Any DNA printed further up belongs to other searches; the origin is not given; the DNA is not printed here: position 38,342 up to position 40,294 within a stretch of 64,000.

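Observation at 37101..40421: Signalling operon: UBP zinc finger, a receiver fused to a cysteine-less Grx/TrxR-like flavoprotein, and a cNMP-binding histidine kinase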

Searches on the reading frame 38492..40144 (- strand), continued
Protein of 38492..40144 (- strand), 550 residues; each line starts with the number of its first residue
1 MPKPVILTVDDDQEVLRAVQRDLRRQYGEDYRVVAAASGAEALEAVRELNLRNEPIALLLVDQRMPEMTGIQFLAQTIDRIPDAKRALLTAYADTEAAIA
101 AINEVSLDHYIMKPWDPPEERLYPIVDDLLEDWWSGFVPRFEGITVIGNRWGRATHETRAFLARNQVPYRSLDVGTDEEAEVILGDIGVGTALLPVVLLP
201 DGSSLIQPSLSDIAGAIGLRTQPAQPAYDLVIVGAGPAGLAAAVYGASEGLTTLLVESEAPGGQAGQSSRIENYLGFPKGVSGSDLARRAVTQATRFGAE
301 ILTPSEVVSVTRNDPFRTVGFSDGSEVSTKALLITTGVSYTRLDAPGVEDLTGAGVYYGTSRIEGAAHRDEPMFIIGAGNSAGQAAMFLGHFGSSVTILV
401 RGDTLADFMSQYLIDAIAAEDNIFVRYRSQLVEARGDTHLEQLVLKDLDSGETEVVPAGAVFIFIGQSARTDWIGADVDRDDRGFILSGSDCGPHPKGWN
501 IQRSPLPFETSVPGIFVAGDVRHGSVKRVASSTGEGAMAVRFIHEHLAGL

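Call 11: find_encoding_contigs(protein=P0059, flank=8000, max_places=3)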
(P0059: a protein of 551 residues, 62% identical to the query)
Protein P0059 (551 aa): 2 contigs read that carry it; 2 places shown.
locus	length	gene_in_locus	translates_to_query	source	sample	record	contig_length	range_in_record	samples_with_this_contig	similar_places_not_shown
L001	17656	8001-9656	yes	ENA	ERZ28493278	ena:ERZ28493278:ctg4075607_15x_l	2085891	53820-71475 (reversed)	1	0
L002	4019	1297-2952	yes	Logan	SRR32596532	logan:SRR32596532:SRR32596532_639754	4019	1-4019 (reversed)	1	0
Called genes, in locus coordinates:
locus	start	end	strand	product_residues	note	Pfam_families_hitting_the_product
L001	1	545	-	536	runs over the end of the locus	PF00128:Alpha-amylase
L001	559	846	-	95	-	-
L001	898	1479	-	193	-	PF02698:DUF218 (weak)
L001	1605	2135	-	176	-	PF05163:DinB (weak), PF12867:DinB_2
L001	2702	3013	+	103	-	-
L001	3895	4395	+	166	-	PF00111:Fer2, PF13085:Fer2_3 (faint), PF01799:Fer2_2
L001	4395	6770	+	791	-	PF01315:Ald_Xan_dh_C, PF02738:MoCoBD_1, PF20256:MoCoBD_2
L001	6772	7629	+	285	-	PF00941:FAD_binding_5, PF03450:CO_deh_flav_C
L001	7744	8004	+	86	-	PF02148:zf-UBP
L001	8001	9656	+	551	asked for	PF00072:Response_reg, PF01946:Thi4 (faint), PF00890:FAD_binding_2 (weak), PF01266:DAO (weak), PF07992:Pyr_redox_2, PF12831:FAD_oxidored, PF13738:Pyr_redox_3, PF00070:Pyr_redox, +4 more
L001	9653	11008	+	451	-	PF00027:cNMP_binding, PF02518:HATPase_c, PF14501:HATPase_c_5 (weak)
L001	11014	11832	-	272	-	PF00582:Usp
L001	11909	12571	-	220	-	PF03588:Leu_Phe_trans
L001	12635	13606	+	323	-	PF08240:ADH_N, PF00107:ADH_zinc_N, PF13602:ADH_zinc_N_2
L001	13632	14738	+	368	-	PF01266:DAO, PF13450:NAD_binding_8 (faint)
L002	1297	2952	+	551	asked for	PF00072:Response_reg, PF01946:Thi4 (faint), PF00890:FAD_binding_2 (weak), PF01266:DAO (weak), PF07992:Pyr_redox_2, PF12831:FAD_oxidored, PF13738:Pyr_redox_3, PF00070:Pyr_redox, +4 more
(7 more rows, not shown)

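Call 17: find_related_loci(query=A1, collection=genome_contigs, flank=6000)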
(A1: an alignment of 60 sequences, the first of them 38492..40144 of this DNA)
Query A1 (550 aa) in genome_contigs; peptide patterns used: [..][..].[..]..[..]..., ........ (x = any residue, [..] = any of these).
600 stretches matched a pattern (row limit reached: there are more); 188 encode a relative of the query (tblastn E <= 1e-3); the best 80 are kept; 80 distinct loci.
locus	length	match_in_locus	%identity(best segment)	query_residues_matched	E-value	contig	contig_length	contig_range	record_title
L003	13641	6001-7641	61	3-550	0e+0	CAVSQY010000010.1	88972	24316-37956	MAG: uncultured Actinomycetes bacterium isolate MFD05684.bin.1.382 genome assembly, contig: contig_62843, whole genome s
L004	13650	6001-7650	58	1-547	0e+0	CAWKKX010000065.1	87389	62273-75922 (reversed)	MAG: uncultured Chloroflexia bacterium isolate MFD04580.bin.2.112 genome assembly, contig: contig_84569, whole genome sh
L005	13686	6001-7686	56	1-548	0e+0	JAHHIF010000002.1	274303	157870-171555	MAG: Symplocastrum torsivum CPER-KK1 scaffold_24_c1, whole genome shotgun sequence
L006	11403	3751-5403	53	1-547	0e+0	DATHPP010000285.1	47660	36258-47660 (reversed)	MAG TPA_asm: Tepidisphaeraceae bacterium isolate SMAG_U12713 k141_2875650, whole genome shotgun sequence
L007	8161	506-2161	54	1-550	0e+0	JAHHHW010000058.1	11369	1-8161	MAG: Pelatocladus maniniholoensis HA4357-MV3 scaffold_152_c1, whole genome shotgun sequence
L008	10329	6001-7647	55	1-547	0e+0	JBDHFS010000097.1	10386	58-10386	MAG: Gemmatimonadota bacterium isolate M8-58_Bin_274 M8-58_Bin_274_scaffold_34406, whole genome shotgun sequence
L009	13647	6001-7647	52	3-548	0e+0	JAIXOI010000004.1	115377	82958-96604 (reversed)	MAG: Sphingobacteriales bacterium isolate C1_MAG_00009 C1_MAG_00009_000000000051, whole genome shotgun sequence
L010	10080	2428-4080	50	1-548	0e+0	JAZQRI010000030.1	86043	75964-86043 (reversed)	MAG: Pedobacter sp. isolate T1900045231_TH20190001.MAGScoT_cleanbin_000012 SGB_5410_k141_483796, whole genome shotgun se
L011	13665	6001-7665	55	3-550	0e+0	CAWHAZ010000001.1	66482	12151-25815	MAG: uncultured Chloroflexia bacterium isolate MFD00962.bin.1.263 genome assembly, contig: contig_108269, whole genome s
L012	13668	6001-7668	54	1-550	0e+0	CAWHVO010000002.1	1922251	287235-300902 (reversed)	MAG: Terriglobia bacterium isolate MFD04463.bin.2.87 genome assembly, contig: contig_22057, whole genome shotgun sequenc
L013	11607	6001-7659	53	1-550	0e+0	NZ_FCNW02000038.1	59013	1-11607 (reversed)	Caballeronia humi isolate LMG 22934 contig000038, whole genome shotgun sequence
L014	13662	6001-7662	54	1-548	0e+0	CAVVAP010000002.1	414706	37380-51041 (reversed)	MAG: uncultured Acidobacteriaceae bacterium isolate MFD04540.bin.2.23 genome assembly, contig: contig_12732, whole genom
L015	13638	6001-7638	56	3-547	0e+0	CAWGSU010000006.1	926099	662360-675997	MAG: uncultured Actinomycetes bacterium isolate MFD05521.bin.1.59 genome assembly, contig: contig_75908, whole genome sh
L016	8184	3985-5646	54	1-548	0e+0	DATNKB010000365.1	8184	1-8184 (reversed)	MAG TPA_asm: Candidatus Dormiibacterota bacterium isolate SMAG_U11414 k141_374355, whole genome shotgun sequence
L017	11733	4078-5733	55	1-550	0e+0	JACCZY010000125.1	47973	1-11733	MAG: Geodermatophilaceae bacterium isolate MGR_bin242 SD2897-2912_k127_583873, whole genome shotgun sequence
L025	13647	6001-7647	52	3-548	0e+0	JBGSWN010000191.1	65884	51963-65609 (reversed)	MAG: Saprospiraceae bacterium isolate JTS-AC482 k141_2226069, whole genome shotgun sequence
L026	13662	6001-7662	54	1-548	2e-180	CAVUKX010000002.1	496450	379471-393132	MAG: uncultured Acidobacteriota bacterium isolate MFD01716.bin.1.181 genome assembly, contig: contig_16058, whole genome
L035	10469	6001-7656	51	1-548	6e-176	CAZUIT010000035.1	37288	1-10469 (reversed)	MAG TPA_asm: uncultured Burkholderiales bacterium isolate SRP118108_co5_329 genome assembly, contig: NODE_725_length_372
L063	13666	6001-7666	48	1-548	1e-141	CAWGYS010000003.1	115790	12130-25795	MAG: uncultured Acidobacteriaceae bacterium isolate MFD01716.bin.2.24 genome assembly, contig: contig_12139, whole genom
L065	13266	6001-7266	50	129-547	2e-129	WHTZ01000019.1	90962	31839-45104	MAG: Luteitalea sp. isolate Dino_bin50 NODE_19_length_90962_cov_60.125930, whole genome shotgun sequence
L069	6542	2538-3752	48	144-547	9e-114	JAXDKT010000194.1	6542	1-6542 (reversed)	MAG: Chloroflexota bacterium isolate BP_600 scaffold_2714155, whole genome shotgun sequence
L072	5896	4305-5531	46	144-548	2e-103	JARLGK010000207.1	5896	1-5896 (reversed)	MAG: Candidatus Acidiferrales bacterium isolate MAG_BO209 MetaBAT2_Bin_209_Oxic_k141_2096741, whole genome shotgun seque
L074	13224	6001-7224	48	144-548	8e-109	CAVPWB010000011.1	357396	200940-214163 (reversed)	MAG: uncultured proteobacterium isolate MFD00392.bin.1.331 genome assembly, contig: contig_38557, whole genome shotgun s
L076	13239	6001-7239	44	139-547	5e-97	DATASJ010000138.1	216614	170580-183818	MAG TPA_asm: Bryobacteraceae bacterium isolate SMAG_U5517 k141_3929391, whole genome shotgun sequence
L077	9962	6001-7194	47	146-547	3e-96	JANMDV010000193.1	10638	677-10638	MAG: Actinomycetota bacterium isolate OTE_75_metabat_103 OTE_75_k141_83235, whole genome shotgun sequence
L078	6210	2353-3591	43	144-550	4e-96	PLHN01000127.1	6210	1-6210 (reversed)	MAG: Acidobacteriaceae bacterium isolate bog_209 73.20110800_S1M.81_contig_26950, whole genome shotgun sequence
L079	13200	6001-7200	44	144-547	2e-95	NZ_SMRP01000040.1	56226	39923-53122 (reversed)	Paraburkholderia silviterrae strain 4M-K11 scaffold40, whole genome shotgun sequence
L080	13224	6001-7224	42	146-550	2e-95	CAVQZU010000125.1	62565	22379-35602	MAG: uncultured Acidobacteriota bacterium isolate MFD10064.bin.2.95 genome assembly, contig: contig_62346, whole genome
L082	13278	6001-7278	41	144-550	2e-93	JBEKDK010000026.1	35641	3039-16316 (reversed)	MAG: Candidatus Acidiferrales bacterium isolate SPRUCE 181 SPRUCE_181_26, whole genome shotgun sequence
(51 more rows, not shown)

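Call 28: search_protein_families(library=pfam, proteins=[L065:6025-7275:+, L069:2508-3851:+, L072:4269-5537:+, L074:5452-7269:+, L076:5980-7248:+, L077:5542-7224:+, L078:1915-3591:+, L079:5479-7227:+, L080:5545-7224:+, L082:5563-7278:+], max_evalue=0.001)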
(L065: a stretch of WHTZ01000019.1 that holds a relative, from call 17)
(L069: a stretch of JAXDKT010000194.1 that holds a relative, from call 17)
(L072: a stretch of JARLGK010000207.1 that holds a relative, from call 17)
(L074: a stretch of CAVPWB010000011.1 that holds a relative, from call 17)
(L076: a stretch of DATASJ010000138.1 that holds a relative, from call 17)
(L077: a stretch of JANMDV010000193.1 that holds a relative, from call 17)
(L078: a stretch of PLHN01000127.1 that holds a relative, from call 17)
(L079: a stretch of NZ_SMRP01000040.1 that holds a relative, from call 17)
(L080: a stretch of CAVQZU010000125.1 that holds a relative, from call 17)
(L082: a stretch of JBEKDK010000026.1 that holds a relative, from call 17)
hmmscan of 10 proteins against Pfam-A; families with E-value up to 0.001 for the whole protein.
L065:6025-7275:+ (417 aa): 10 families
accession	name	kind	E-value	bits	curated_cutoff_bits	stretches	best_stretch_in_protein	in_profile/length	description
PF07992.20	Pyr_redox_2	-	9e-32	111.1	26.1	1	92-403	1-291/291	Pyridine nucleotide-disulphide oxidoreductase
PF13738.12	Pyr_redox_3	-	2.8e-13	50.2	30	1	146-350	79-287/305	Pyridine nucleotide-disulphide oxidoreductase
PF03486.20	HI0933_like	-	2.5e-07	30.8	50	0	93-125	2-34/244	HI0933-like protein Rossmann domain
PF00070.33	Pyr_redox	-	2.9e-07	31.3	22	1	237-310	2-80/82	Pyridine nucleotide-disulphide oxidoreductase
PF01266.30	DAO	-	6.7e-07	29.6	27.9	1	93-134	1-44/353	FAD dependent oxidoreductase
PF12831.13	FAD_oxidored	-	3.6e-06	27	27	1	93-140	1-48/416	FAD dependent oxidoreductase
PF00462.30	Glutaredoxin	-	5.1e-05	23.8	22.9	1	17-63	10-55/60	Glutaredoxin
PF01946.23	Thi4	-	0.00018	21.3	26.2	1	93-130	19-58/235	Thi4 family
PF13450.12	NAD_binding_8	-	0.00022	21.9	21.9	1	96-133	1-39/68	NAD(P)-binding Rossmann-like domain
PF00890.30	FAD_binding_2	-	0.00061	19.5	20.4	1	93-130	1-39/414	FAD binding domain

L069:2508-3851:+ (448 aa): 11 families
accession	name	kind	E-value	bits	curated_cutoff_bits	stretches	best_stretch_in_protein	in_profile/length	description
PF07992.20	Pyr_redox_2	-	8.9e-36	124.2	26.1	1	95-404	1-291/291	Pyridine nucleotide-disulphide oxidoreductase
PF13738.12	Pyr_redox_3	-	8.6e-14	51.9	30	2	153-302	83-239/305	Pyridine nucleotide-disulphide oxidoreductase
PF00070.33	Pyr_redox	-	3.3e-11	44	22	1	240-306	2-71/82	Pyridine nucleotide-disulphide oxidoreductase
PF12831.13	FAD_oxidored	-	9.7e-09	35.4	27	1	96-134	1-40/416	FAD dependent oxidoreductase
PF03486.20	HI0933_like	-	1.5e-07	31.6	50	1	96-126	2-32/244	HI0933-like protein Rossmann domain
PF00890.30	FAD_binding_2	-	8e-07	29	20.4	1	96-135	1-41/414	FAD binding domain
PF01946.23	Thi4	-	1.7e-06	27.9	26.2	1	96-130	19-54/235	Thi4 family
PF01266.30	DAO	-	3.6e-06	27.2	27.9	1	96-134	1-40/353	FAD dependent oxidoreductase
PF13450.12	NAD_binding_8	-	2.5e-05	24.9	21.9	1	99-136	1-39/68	NAD(P)-binding Rossmann-like domain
PF01134.28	GIDA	-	3.2e-05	23.6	22.1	0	96-126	1-31/391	Glucose inhibited division protein A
PF13454.12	NAD_binding_9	-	0.00019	21.9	21.8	0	152-205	101-154/155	FAD-NAD(P)-binding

L072:4269-5537:+ (423 aa): 9 families
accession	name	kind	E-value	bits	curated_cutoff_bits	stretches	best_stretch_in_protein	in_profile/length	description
PF07992.20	Pyr_redox_2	-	5.2e-28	98.7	26.1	1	97-409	1-291/291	Pyridine nucleotide-disulphide oxidoreductase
PF13738.12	Pyr_redox_3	-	4.3e-13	49.6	30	1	195-357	122-288/305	Pyridine nucleotide-disulphide oxidoreductase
PF00070.33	Pyr_redox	-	1.9e-08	35.2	22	1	242-315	2-80/82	Pyridine nucleotide-disulphide oxidoreductase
PF12831.13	FAD_oxidored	-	2.8e-07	30.6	27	1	98-136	1-40/416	FAD dependent oxidoreductase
PF01494.25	FAD_binding_3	-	2.1e-06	27.7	22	0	97-127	2-32/349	FAD binding domain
PF01946.23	Thi4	-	3.8e-06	26.7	26.2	1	95-133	16-56/235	Thi4 family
PF00890.30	FAD_binding_2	-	1.3e-05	25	20.4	0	98-135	1-39/414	FAD binding domain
PF01266.30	DAO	-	0.00032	20.8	27.9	1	98-144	1-49/353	FAD dependent oxidoreductase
PF13450.12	NAD_binding_8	-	0.00097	19.8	21.9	0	103-139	3-40/68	NAD(P)-binding Rossmann-like domain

L074:5452-7269:+ (606 aa): 13 families
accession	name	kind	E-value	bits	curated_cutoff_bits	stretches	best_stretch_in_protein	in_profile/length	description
PF07992.20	Pyr_redox_2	-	3.5e-38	132.1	26.1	1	267-579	1-291/291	Pyridine nucleotide-disulphide oxidoreductase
PF00027.35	cNMP_binding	-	6.7e-17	61.7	27.5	1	70-152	3-87/89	Cyclic nucleotide-binding domain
PF13738.12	Pyr_redox_3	-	4.4e-14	52.9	30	1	333-514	91-275/305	Pyridine nucleotide-disulphide oxidoreductase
PF00070.33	Pyr_redox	-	4.7e-11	43.5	22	1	413-485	3-80/82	Pyridine nucleotide-disulphide oxidoreductase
PF01266.30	DAO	-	2.6e-10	40.8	27.9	1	268-309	1-41/353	FAD dependent oxidoreductase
PF03486.20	HI0933_like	-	2.2e-07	31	50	0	268-299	2-33/244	HI0933-like protein Rossmann domain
PF12831.13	FAD_oxidored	-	4.4e-07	30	27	1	268-304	1-38/416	FAD dependent oxidoreductase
PF01494.25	FAD_binding_3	-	5.4e-06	26.3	22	1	267-300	2-35/349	FAD binding domain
PF00890.30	FAD_binding_2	-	2.8e-05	23.9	20.4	1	268-305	1-39/414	FAD binding domain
PF13450.12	NAD_binding_8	-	4.6e-05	24.1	21.9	1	271-311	1-41/68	NAD(P)-binding Rossmann-like domain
PF01946.23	Thi4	-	4.8e-05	23.1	26.2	1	268-305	19-58/235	Thi4 family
PF01134.28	GIDA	-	4.8e-05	23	22.1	0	268-296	1-29/391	Glucose inhibited division protein A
PF05834.18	Lycopene_cycl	-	0.00062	19.4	23.4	0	268-296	1-31/380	Lycopene cyclase protein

L076:5980-7248:+ (423 aa): 7 families
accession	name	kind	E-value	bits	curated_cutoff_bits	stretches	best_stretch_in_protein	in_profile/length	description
PF07992.20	Pyr_redox_2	-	1.1e-33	117.3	26.1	1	97-409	1-291/291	Pyridine nucleotide-disulphide oxidoreductase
PF13738.12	Pyr_redox_3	-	5.4e-15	55.9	30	1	194-357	121-288/305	Pyridine nucleotide-disulphide oxidoreductase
PF00070.33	Pyr_redox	-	5e-11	43.4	22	1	241-315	1-80/82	Pyridine nucleotide-disulphide oxidoreductase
PF12831.13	FAD_oxidored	-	1.3e-06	28.4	27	1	98-136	1-40/416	FAD dependent oxidoreductase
PF01946.23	Thi4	-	2.4e-05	24.1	26.2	1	96-135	17-58/235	Thi4 family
PF01494.25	FAD_binding_3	-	0.00012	21.9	22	0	97-128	2-33/349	FAD binding domain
PF00890.30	FAD_binding_2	-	0.00047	19.9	20.4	0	98-128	1-31/414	FAD binding domain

L077:5542-7224:+ (561 aa): 12 families
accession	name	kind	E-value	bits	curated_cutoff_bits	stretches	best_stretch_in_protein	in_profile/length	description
PF07992.20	Pyr_redox_2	-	6.2e-36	124.7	26.1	1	235-540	1-291/291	Pyridine nucleotide-disulphide oxidoreductase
PF13738.12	Pyr_redox_3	-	1.4e-13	51.2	30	1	313-455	103-249/305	Pyridine nucleotide-disulphide oxidoreductase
PF00027.35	cNMP_binding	-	9.7e-12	45.1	27.5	1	35-115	3-85/89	Cyclic nucleotide-binding domain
PF00070.33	Pyr_redox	-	1.3e-10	42.1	22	1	378-450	2-79/82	Pyridine nucleotide-disulphide oxidoreductase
PF00890.30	FAD_binding_2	-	8.2e-08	32.3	20.4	1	236-274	1-40/414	FAD binding domain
PF01946.23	Thi4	-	3.1e-07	30.3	26.2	1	233-273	16-58/235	Thi4 family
PF03486.20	HI0933_like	-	4.5e-07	30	50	0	236-267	2-33/244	HI0933-like protein Rossmann domain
PF01266.30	DAO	-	7.8e-07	29.4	27.9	1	236-277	1-41/353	FAD dependent oxidoreductase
PF12831.13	FAD_oxidored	-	2.1e-06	27.7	27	1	236-272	1-38/416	FAD dependent oxidoreductase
PF01494.25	FAD_binding_3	-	2.2e-06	27.6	22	1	234-267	1-34/349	FAD binding domain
PF13450.12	NAD_binding_8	-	6.3e-06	26.8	21.9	1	239-277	1-40/68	NAD(P)-binding Rossmann-like domain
PF05834.18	Lycopene_cycl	-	0.00031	20.4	23.4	0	305-381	100-174/380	Lycopene cyclase protein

L078:1915-3591:+ (559 aa): 13 families
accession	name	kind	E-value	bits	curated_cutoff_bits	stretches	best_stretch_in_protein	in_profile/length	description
PF07992.20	Pyr_redox_2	-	1.8e-34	120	26.1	1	233-545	2-291/291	Pyridine nucleotide-disulphide oxidoreductase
PF13738.12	Pyr_redox_3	-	5.5e-20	72.3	30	1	286-489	79-286/305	Pyridine nucleotide-disulphide oxidoreductase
PF00027.35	cNMP_binding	-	1.4e-14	54.3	27.5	1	35-121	2-89/89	Cyclic nucleotide-binding domain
PF00070.33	Pyr_redox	-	6.2e-12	46.3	22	1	377-449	2-79/82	Pyridine nucleotide-disulphide oxidoreductase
PF01266.30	DAO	-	2.3e-09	37.7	27.9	1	233-274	1-44/353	FAD dependent oxidoreductase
PF12831.13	FAD_oxidored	-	1.3e-08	35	27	1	233-271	1-40/416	FAD dependent oxidoreductase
PF01946.23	Thi4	-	3.2e-08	33.6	26.2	1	226-270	12-58/235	Thi4 family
PF13434.12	Lys_Orn_oxgnase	-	7.2e-08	32.4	21.3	1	326-434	141-250/339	L-lysine 6-monooxygenase/L-ornithine 5-monooxygenase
PF00890.30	FAD_binding_2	-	2.2e-07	30.9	20.4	1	233-272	1-41/414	FAD binding domain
PF13450.12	NAD_binding_8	-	2.3e-07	31.4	21.9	1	236-274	1-40/68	NAD(P)-binding Rossmann-like domain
PF03486.20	HI0933_like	-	2.5e-07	30.8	50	0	233-264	2-33/244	HI0933-like protein Rossmann domain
PF01134.28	GIDA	-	7.9e-07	28.9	22.1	0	233-261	1-29/391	Glucose inhibited division protein A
PF00743.25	FMO-like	-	0.00022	20.3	22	1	350-406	160-215/532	Flavin-binding monooxygenase-like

L079:5479-7227:+ (583 aa): 12 families
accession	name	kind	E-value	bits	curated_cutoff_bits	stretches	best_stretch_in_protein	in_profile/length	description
PF07992.20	Pyr_redox_2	-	3.3e-36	125.7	26.1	1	258-563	1-291/291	Pyridine nucleotide-disulphide oxidoreductase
PF13738.12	Pyr_redox_3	-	2.5e-13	50.4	30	1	337-473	104-240/305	Pyridine nucleotide-disulphide oxidoreductase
PF00027.35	cNMP_binding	-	6.5e-11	42.5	27.5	1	61-141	3-85/89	Cyclic nucleotide-binding domain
PF00070.33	Pyr_redox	-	1.2e-08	35.7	22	1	403-467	4-71/82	Pyridine nucleotide-disulphide oxidoreductase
PF01266.30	DAO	-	1e-07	32.3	27.9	1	259-300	1-41/353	FAD dependent oxidoreductase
PF03486.20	HI0933_like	-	1.7e-07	31.4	50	0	259-290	2-33/244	HI0933-like protein Rossmann domain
PF00890.30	FAD_binding_2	-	5.1e-06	26.4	20.4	1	259-297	1-40/414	FAD binding domain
PF12831.13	FAD_oxidored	-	1.4e-05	25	27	1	259-295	1-38/416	FAD dependent oxidoreductase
PF01494.25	FAD_binding_3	-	3.3e-05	23.7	22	1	257-290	1-34/349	FAD binding domain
PF01946.23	Thi4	-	4.7e-05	23.2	26.2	1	257-296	17-58/235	Thi4 family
PF13450.12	NAD_binding_8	-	0.00021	21.9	21.9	1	262-300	1-40/68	NAD(P)-binding Rossmann-like domain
PF01134.28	GIDA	-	0.00046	19.8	22.1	0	260-286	2-28/391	Glucose inhibited division protein A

L080:5545-7224:+ (560 aa): 13 families
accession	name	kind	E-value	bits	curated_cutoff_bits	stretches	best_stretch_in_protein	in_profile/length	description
PF07992.20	Pyr_redox_2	-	8.3e-34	117.8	26.1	1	237-546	2-291/291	Pyridine nucleotide-disulphide oxidoreductase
PF13738.12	Pyr_redox_3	-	3.8e-20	72.8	30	1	302-494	91-287/305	Pyridine nucleotide-disulphide oxidoreductase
PF00027.35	cNMP_binding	-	1.2e-12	48.1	27.5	1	39-125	2-89/89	Cyclic nucleotide-binding domain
PF00070.33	Pyr_redox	-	3.4e-11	43.9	22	1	381-452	2-78/82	Pyridine nucleotide-disulphide oxidoreductase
PF12831.13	FAD_oxidored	-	2.2e-08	34.2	27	1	237-273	1-38/416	FAD dependent oxidoreductase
PF01946.23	Thi4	-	2.5e-08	33.9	26.2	1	235-273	17-57/235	Thi4 family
PF13434.12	Lys_Orn_oxgnase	-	7.1e-08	32.4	21.3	1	325-421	132-233/339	L-lysine 6-monooxygenase/L-ornithine 5-monooxygenase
PF01134.28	GIDA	-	9.6e-07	28.6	22.1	0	237-264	1-28/391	Glucose inhibited division protein A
PF03486.20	HI0933_like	-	1.8e-06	28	50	0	237-267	2-32/244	HI0933-like protein Rossmann domain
PF01266.30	DAO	-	2e-06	28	27.9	1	237-278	1-44/353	FAD dependent oxidoreductase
PF13450.12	NAD_binding_8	-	5e-06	27.1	21.9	1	240-288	1-48/68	NAD(P)-binding Rossmann-like domain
PF00743.25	FMO-like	-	2e-05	23.7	22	1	354-412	160-217/532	Flavin-binding monooxygenase-like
PF00890.30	FAD_binding_2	-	0.00024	20.9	20.4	1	237-273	1-38/414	FAD binding domain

L082:5563-7278:+ (572 aa): 13 families
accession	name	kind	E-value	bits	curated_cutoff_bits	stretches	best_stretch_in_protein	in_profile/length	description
PF07992.20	Pyr_redox_2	-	3.1e-35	122.4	26.1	1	233-497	1-263/291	Pyridine nucleotide-disulphide oxidoreductase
PF13738.12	Pyr_redox_3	-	4.4e-20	72.6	30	1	300-492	92-288/305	Pyridine nucleotide-disulphide oxidoreductase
PF00070.33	Pyr_redox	-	3e-12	47.3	22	1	379-451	3-80/82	Pyridine nucleotide-disulphide oxidoreductase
PF00027.35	cNMP_binding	-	1.6e-11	44.5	27.5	1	35-121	2-89/89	Cyclic nucleotide-binding domain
PF01946.23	Thi4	-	3.4e-08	33.5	26.2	1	230-272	15-59/235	Thi4 family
PF13450.12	NAD_binding_8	-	7.2e-08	33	21.9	1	237-274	1-39/68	NAD(P)-binding Rossmann-like domain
PF12831.13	FAD_oxidored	-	4.2e-07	30.1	27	1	234-271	1-39/416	FAD dependent oxidoreductase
PF03486.20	HI0933_like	-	1.1e-06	28.8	50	1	233-265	1-33/244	HI0933-like protein Rossmann domain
PF01134.28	GIDA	-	1.1e-06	28.4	22.1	0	234-262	1-29/391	Glucose inhibited division protein A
PF13434.12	Lys_Orn_oxgnase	-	2.9e-06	27.1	21.3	0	295-432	107-247/339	L-lysine 6-monooxygenase/L-ornithine 5-monooxygenase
PF01266.30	DAO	-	5.7e-06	26.5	27.9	1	234-275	1-44/353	FAD dependent oxidoreductase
PF00890.30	FAD_binding_2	-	6.9e-05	22.7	20.4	1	234-273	1-41/414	FAD binding domain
PF01494.25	FAD_binding_3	-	0.0001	22.1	22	0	234-264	3-33/349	FAD binding domain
